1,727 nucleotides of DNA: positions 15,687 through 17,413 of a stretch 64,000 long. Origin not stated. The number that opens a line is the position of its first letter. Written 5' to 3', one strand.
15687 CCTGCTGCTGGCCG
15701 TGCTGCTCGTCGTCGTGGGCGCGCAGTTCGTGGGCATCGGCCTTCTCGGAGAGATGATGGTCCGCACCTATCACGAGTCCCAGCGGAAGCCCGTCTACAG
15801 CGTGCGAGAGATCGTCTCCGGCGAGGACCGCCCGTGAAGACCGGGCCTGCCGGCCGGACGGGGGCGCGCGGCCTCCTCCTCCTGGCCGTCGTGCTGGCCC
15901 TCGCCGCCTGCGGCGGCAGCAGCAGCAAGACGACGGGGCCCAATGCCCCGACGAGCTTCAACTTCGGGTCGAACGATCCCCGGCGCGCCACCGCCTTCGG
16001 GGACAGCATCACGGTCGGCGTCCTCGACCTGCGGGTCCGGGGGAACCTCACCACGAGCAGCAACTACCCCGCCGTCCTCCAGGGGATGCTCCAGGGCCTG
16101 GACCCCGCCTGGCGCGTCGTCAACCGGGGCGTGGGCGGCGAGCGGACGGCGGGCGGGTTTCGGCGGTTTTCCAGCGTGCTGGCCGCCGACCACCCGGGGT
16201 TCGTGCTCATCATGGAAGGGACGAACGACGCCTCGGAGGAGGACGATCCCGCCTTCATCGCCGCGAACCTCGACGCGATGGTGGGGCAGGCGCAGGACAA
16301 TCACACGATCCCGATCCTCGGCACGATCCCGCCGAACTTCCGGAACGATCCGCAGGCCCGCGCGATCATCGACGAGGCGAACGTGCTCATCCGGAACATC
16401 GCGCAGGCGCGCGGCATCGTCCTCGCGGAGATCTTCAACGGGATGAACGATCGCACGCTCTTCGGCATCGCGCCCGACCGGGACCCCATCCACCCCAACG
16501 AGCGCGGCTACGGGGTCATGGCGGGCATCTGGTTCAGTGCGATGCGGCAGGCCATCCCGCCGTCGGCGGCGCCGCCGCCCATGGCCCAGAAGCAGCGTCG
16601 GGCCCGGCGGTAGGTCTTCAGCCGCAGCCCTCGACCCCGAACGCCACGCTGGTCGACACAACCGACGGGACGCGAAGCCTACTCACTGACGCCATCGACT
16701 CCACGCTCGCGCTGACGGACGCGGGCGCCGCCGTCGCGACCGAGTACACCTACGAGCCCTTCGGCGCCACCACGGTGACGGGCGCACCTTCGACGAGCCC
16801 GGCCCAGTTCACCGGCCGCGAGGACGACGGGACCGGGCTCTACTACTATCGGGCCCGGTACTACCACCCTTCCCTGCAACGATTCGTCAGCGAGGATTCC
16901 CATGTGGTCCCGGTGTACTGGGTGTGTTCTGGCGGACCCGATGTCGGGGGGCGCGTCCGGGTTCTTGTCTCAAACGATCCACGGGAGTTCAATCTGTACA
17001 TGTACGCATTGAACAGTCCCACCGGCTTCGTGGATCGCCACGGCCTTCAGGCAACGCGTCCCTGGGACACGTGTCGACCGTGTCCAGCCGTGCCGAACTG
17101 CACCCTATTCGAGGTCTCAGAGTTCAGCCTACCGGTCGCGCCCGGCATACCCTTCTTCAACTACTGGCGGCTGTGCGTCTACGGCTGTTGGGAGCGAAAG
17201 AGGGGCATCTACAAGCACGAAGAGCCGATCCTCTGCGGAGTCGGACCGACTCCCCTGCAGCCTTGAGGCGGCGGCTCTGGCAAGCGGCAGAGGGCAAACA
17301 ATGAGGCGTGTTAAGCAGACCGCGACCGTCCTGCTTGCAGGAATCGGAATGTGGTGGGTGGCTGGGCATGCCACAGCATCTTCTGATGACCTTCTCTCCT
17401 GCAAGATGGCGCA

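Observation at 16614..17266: Orphan Rhs C-terminal toxin cassette grafted directly behind a housekeeping GDSL gene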

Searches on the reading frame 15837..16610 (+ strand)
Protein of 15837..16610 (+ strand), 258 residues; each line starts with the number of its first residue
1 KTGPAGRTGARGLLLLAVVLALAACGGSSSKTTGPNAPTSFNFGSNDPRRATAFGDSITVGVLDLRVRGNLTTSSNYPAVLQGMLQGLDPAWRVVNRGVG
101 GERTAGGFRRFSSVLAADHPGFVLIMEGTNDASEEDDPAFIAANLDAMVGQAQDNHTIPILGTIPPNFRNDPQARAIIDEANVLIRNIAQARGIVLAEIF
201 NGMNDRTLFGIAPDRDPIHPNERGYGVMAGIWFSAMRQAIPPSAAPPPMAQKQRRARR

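Call 7: search_protein_families(library=pfam, proteins=[window:15837-16610:+], max_evalue=0.1)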
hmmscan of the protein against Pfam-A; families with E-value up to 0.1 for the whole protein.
window:15837-16610:+ (258 aa): 3 families
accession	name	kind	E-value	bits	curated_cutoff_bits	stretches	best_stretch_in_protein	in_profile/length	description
PF13472.12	Lipase_GDSL_2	-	3.5e-27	96.5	32.9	1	53-225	1-176/178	GDSL-like Lipase/Acylhydrolase family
PF00657.28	Lipase_GDSL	-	2.4e-14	54.4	23.6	1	53-229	3-205/208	GDSL-like Lipase/Acylhydrolase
PF25182.1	NonGDSL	-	8.2e-05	22.4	80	1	68-201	41-174/220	Non-GDSL lipase-like family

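Call 8: search_protein_families(library=ncbifam, proteins=[window:15837-16610:+], max_evalue=0.1)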
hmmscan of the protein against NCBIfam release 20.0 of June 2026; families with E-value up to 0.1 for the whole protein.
window:15837-16610:+ (258 aa): 3 families
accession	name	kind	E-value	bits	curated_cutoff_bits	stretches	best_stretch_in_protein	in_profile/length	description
NF007819.1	PRK10528.1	equivalog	8.7e-08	32.1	270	1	69-222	42-190/210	multifunctional acyl-CoA thioesterase I/protease I/lysophospholipase L1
NF042968.1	AcxylEst_AxeA1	equivalog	6.9e-05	21.3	700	1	45-231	271-458/459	acetylxylan esterase AxeA1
NF058595.1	invert_tail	domain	0.0079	16.5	37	1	12-39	59-86/113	lipo-invert putative C-terminal anchoring domain-containing protein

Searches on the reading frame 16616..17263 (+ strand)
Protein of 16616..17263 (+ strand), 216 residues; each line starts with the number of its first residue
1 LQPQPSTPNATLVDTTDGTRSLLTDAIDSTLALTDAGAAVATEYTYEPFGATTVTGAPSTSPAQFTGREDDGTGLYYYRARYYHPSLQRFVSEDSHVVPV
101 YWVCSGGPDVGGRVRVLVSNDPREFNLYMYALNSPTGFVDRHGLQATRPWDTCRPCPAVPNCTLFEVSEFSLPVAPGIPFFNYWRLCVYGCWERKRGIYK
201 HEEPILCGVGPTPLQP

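Call 7: search_protein_families(library=pfam, proteins=[window:16616-17263:+], max_evalue=0.1)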
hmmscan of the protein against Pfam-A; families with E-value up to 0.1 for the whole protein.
window:16616-17263:+ (216 aa): 0 families

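Call 8: search_protein_families(library=ncbifam, proteins=[window:16616-17263:+], max_evalue=0.1)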
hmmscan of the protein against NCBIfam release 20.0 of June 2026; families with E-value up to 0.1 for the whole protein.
window:16616-17263:+ (216 aa): 2 families
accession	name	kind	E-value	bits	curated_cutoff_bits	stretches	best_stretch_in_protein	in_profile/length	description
TIGR03696.1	Rhs_assc_core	domain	5.1e-18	65.3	32.5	1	46-144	1-76/76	RHS repeat-associated core domain-containing protein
NF041261.1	RHS_core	equivalog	0.049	11.4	2000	0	67-95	1207-1236/1261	RHS element core protein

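Call 12: find_homologous_proteins(query=window:16616-17263:+)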
Query window:16616-17263:+ (216 aa): 1275 proteins with E <= 0.001 among 1737 candidates; the best 120 are listed.
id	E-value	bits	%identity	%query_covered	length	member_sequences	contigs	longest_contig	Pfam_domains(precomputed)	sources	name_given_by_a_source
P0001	2.8e-112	392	99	75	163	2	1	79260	-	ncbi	-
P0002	5.5e-41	159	49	82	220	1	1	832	-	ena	-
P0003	1.5e-36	144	50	64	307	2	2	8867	PF25023.2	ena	-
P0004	2.9e-36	143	41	62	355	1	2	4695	-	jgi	jgi:RHS repeat-associated protein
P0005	2.9e-36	143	54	62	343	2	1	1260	PF05593.20,PF25023.2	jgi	jgi:RHS repeat-associated protein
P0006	3.8e-36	143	49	67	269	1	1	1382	-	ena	-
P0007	1.1e-34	138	58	62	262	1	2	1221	-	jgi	jgi:RHS repeat-associated protein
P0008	1.8e-34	137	48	68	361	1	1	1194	PF05593.20,PF25023.2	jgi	jgi:RHS repeat-associated protein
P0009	4.2e-34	136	53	59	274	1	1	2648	-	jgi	jgi:RHS repeat-associated protein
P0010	4.4e-34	136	52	65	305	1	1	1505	PF05593.20,PF25023.2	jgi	jgi:RHS repeat-associated protein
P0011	5.8e-33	132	48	68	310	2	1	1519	PF05593.20,PF25023.2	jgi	jgi:RHS repeat-associated protein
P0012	1.3e-32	131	42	81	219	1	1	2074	-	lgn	-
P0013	1.7e-32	131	53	63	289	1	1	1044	PF05593.20,PF25023.2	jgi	jgi:RHS repeat-associated protein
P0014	1.9e-31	127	51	59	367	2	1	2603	PF05593.20,PF25023.2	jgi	jgi:RHS repeat-associated protein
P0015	2.2e-31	127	55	60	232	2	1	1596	-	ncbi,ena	-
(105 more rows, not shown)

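Call 14: find_encoding_contigs(protein=P0001, flank=10000, max_places=4)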
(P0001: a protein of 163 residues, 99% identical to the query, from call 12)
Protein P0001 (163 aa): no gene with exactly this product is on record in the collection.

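Call 15: find_encoding_contigs(protein=P0012, flank=5000, max_places=4)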
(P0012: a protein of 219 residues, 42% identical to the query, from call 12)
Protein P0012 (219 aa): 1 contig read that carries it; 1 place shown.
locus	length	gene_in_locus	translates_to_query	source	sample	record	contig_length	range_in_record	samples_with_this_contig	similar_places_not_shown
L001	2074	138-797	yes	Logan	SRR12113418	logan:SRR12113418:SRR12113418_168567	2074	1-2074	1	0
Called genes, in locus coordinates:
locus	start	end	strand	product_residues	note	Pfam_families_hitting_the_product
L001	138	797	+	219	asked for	-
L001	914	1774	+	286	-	-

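Call 57: list_cluster_members(proteins=[P0001, P0121, P0124, P0126, P0134, P0011, P0130])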
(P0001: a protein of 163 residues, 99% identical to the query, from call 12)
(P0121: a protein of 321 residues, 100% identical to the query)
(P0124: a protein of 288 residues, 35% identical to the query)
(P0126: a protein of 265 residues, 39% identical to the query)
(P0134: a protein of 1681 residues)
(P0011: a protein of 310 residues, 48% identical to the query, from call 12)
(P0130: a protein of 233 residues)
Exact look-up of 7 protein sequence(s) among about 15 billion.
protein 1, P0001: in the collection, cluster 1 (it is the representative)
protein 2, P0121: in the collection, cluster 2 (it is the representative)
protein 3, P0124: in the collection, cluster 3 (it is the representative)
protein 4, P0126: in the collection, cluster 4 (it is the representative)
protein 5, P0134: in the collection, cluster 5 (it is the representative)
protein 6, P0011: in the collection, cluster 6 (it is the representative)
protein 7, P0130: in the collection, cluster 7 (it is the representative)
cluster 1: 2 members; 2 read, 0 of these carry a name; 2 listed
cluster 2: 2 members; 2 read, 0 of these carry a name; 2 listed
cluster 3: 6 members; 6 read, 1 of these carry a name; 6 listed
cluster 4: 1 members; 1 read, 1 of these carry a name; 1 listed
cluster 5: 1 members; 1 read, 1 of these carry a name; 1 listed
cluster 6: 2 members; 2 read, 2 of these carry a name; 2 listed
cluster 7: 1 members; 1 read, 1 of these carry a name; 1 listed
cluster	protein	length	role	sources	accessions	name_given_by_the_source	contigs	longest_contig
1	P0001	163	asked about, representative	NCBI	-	-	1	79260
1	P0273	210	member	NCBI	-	-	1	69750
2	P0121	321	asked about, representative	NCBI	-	-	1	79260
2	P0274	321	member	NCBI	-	-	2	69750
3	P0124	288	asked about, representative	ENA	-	-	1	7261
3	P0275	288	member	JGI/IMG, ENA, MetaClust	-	\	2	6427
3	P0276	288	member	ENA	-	-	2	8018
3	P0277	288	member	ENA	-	-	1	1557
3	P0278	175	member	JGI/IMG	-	-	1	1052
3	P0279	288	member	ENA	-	-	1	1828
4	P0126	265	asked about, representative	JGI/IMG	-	hypothetical protein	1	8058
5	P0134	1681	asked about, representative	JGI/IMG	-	RHS repeat-associated protein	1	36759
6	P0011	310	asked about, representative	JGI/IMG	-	RHS repeat-associated protein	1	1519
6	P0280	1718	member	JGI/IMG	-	RHS repeat-associated protein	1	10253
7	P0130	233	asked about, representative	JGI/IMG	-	RHS repeat-associated protein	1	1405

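Call 61: find_encoding_contigs(protein=P0273, flank=10000, max_places=4)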
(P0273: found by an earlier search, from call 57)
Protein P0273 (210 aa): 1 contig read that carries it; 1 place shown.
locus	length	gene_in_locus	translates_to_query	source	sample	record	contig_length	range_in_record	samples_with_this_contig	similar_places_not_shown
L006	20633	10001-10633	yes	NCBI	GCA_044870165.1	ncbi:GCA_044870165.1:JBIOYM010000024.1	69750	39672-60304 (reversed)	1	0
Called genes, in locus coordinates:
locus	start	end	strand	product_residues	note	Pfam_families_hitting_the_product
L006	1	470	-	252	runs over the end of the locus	PF00535:Glycos_transf_2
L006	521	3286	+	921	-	PF00754:F5_F8_type_C, PF22633:F5_F8_type_C_2 (weak), PF00754:F5_F8_type_C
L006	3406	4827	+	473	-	PF00535:Glycos_transf_2, PF13641:Glyco_tranf_2_3, PF13489:Methyltransf_23, PF08241:Methyltransf_11, PF08242:Methyltransf_12, PF13649:Methyltransf_25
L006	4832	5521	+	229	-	PF04307:YdjM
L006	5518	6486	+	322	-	PF03706:LPG_synthase_TM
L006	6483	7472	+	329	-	PF13641:Glyco_tranf_2_3, PF00535:Glycos_transf_2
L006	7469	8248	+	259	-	PF00657:Lipase_GDSL, PF13472:Lipase_GDSL_2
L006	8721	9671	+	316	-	PF01436:NHL (faint)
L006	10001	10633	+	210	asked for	-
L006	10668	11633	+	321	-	-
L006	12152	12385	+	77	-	-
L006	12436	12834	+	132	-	PF13011:LZ_Tnp_IS481 (faint), PF01527:HTH_Tnp_1 (weak), PF13384:HTH_23, PF13565:HTH_32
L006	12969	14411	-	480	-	PF00072:Response_reg, PF00158:Sigma54_activat, PF14532:Sigma54_activ_2, PF07728:AAA_5 (weak), PF25601:AAA_lid_14, PF02954:HTH_8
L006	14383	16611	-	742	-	PF01590:GAF, PF13185:GAF_2, PF13492:GAF_3, PF00512:HisKA, PF02518:HATPase_c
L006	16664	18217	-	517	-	PF00483:NTP_transferase, PF12804:NTP_transf_3 (weak), PF25084:LbH_EIF2B (weak), PF25087:GMPPB_C, PF24894:Hexapep_GlmU, PF02397:Bac_transf (weak)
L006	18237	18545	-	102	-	PF01740:STAS (weak), PF13466:STAS_2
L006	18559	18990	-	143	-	PF01740:STAS, PF13466:STAS_2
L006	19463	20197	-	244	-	PF02397:Bac_transf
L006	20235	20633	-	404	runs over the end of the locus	PF00535:Glycos_transf_2, PF13641:Glyco_tranf_2_3, PF13632:Glyco_trans_2_3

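Call 62: find_encoding_contigs(protein=P0274, flank=10000, max_places=4)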
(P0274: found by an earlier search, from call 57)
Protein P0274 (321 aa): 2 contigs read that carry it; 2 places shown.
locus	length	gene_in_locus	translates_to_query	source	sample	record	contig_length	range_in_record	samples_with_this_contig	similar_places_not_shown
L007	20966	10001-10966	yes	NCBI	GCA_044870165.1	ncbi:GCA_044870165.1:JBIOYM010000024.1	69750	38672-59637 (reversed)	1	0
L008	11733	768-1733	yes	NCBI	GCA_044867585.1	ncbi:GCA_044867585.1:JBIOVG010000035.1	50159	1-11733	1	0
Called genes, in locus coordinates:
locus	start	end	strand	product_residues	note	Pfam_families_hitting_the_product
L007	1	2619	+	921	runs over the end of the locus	PF00754:F5_F8_type_C, PF22633:F5_F8_type_C_2 (weak), PF00754:F5_F8_type_C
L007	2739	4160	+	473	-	PF00535:Glycos_transf_2, PF13641:Glyco_tranf_2_3, PF13489:Methyltransf_23, PF08241:Methyltransf_11, PF08242:Methyltransf_12, PF13649:Methyltransf_25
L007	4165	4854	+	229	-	PF04307:YdjM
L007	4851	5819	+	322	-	PF03706:LPG_synthase_TM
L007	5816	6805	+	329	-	PF13641:Glyco_tranf_2_3, PF00535:Glycos_transf_2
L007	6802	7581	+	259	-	PF00657:Lipase_GDSL, PF13472:Lipase_GDSL_2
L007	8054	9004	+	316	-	PF01436:NHL (faint)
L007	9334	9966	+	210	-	-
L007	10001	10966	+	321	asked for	-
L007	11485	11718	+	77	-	-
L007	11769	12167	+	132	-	PF13011:LZ_Tnp_IS481 (faint), PF01527:HTH_Tnp_1 (weak), PF13384:HTH_23, PF13565:HTH_32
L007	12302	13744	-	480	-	PF00072:Response_reg, PF00158:Sigma54_activat, PF14532:Sigma54_activ_2, PF07728:AAA_5 (weak), PF25601:AAA_lid_14, PF02954:HTH_8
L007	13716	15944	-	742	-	PF01590:GAF, PF13185:GAF_2, PF13492:GAF_3, PF00512:HisKA, PF02518:HATPase_c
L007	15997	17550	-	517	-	PF00483:NTP_transferase, PF12804:NTP_transf_3 (weak), PF25084:LbH_EIF2B (weak), PF25087:GMPPB_C, PF24894:Hexapep_GlmU, PF02397:Bac_transf (weak)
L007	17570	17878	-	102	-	PF01740:STAS (weak), PF13466:STAS_2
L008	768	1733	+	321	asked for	-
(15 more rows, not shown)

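Call 72: search_protein_families(library=pfam, proteins=[L006:8721-9668:+, L006:8250-8705:+], max_evalue=0.1)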
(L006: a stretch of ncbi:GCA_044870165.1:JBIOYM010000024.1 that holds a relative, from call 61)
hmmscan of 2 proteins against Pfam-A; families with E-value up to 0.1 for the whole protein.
L006:8721-9668:+ (316 aa): 3 families
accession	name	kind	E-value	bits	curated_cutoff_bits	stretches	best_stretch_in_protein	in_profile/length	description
PF01436.27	NHL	-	3.3e-06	27.3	20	1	74-92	2-20/28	NHL repeat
PF08450.18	SGL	-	0.0021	18.1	26.3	0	42-111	149-217/246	SMP-30/Gluconolactonase/LRE-like region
PF20067.5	SSL_N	-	0.0083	16.4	18.9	0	120-132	23-35/46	Strictosidine synthase-like, N-terminal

L006:8250-8705:+ (152 aa): 0 families

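Call 96: find_encoding_contigs(protein=P0280, flank=10000, max_places=2)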
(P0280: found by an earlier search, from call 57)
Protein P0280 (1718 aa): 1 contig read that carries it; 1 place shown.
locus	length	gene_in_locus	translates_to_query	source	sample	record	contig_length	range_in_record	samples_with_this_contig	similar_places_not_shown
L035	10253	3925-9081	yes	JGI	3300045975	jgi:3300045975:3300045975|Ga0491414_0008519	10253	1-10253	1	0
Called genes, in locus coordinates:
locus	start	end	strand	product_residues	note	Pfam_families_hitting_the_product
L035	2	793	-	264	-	?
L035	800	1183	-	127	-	PF02021:UPF0102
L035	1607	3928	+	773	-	PF04151:PPC (faint), PF05593:RHS_repeat (faint), PF01833:TIG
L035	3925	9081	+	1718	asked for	PF13205:Big_5, PF20148:DUF6531, PF25023:TEN_YD-shell (weak), PF05593:RHS_repeat (weak), PF05593:RHS_repeat, PF25023:TEN_YD-shell, PF25023:TEN_YD-shell, PF25023:TEN_YD-shell, +5 more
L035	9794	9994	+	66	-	-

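Call 98: search_protein_families(library=pfam, proteins=[P0280], max_evalue=0.001)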
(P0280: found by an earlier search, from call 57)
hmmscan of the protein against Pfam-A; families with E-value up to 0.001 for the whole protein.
P0280 (1718 aa): 6 families
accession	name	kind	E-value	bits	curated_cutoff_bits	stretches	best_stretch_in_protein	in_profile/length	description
PF05593.20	RHS_repeat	-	1.1e-86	284.2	22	11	1179-1215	1-37/38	RHS Repeat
PF13418.12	Kelch_4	-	2.5e-16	59.8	21.6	1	92-133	1-42/49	Galactose oxidase, central domain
PF20148.4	DUF6531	-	2e-13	50.9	24.1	1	699-774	1-74/74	Domain of unknown function (DUF6531)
PF13205.12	Big_5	-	1.4e-08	35.9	23.6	1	245-343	5-105/105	Bacterial Ig-like domain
PF15283.12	DUF4595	-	1.4e-05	25.6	34.2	0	1189-1306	3-130/202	Domain of unknown function (DUF4595) with porin-like fold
PF13415.12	Kelch_3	-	0.00073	20.1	22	0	58-100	5-47/48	Galactose oxidase, central domain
